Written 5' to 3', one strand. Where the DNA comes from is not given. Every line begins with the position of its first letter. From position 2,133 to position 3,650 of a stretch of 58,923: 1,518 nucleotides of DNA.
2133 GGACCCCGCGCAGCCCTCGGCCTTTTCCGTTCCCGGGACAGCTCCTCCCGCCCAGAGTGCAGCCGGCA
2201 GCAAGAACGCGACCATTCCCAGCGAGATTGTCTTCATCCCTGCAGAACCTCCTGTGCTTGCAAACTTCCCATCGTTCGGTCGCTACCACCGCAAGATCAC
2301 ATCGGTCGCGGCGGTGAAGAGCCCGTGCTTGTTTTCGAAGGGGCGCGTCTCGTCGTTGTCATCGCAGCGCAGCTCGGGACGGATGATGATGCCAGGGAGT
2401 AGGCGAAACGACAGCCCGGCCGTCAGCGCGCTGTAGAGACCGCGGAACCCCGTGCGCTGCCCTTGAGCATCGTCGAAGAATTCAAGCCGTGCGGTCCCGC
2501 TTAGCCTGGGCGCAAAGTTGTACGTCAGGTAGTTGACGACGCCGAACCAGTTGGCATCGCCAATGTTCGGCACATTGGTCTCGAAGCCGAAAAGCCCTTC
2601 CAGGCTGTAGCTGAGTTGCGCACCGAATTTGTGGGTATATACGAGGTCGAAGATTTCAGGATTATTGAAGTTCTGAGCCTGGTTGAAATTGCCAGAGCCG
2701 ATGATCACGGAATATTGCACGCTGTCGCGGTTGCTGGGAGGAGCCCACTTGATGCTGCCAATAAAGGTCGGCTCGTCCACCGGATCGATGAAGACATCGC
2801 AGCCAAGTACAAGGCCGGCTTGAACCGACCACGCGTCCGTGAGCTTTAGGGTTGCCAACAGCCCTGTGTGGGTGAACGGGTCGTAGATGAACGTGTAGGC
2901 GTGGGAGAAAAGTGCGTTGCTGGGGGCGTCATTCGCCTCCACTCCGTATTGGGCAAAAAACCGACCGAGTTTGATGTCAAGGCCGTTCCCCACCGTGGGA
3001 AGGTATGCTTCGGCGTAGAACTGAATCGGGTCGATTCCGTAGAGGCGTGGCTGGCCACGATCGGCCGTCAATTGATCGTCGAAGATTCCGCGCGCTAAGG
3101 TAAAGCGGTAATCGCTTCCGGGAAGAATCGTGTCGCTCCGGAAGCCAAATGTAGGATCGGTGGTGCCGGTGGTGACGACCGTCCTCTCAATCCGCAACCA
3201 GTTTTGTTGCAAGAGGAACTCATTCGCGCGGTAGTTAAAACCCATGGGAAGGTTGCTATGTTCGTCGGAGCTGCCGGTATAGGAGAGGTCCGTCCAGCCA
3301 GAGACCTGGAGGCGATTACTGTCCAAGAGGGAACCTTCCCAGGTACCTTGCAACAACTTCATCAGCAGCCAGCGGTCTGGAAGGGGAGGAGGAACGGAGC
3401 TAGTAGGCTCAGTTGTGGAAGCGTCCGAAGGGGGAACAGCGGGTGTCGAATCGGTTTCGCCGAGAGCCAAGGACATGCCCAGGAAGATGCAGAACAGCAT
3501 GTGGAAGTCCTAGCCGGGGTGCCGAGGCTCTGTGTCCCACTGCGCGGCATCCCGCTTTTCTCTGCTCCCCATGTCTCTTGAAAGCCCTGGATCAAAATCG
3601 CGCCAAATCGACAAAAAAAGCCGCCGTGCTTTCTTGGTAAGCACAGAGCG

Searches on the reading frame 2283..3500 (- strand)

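Call 78: search_protein_families(library=pfam, proteins=[window:2283-3500:-], max_evalue=0.000001)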
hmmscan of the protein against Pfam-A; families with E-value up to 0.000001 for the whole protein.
window:2283-3500:- (405 aa): 1 family
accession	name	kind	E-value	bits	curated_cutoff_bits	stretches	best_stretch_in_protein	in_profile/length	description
PF07642.17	BBP2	-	1.8e-55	189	26.2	1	64-402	2-336/339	Putative beta-barrel porin-2, OmpL-like. bbp2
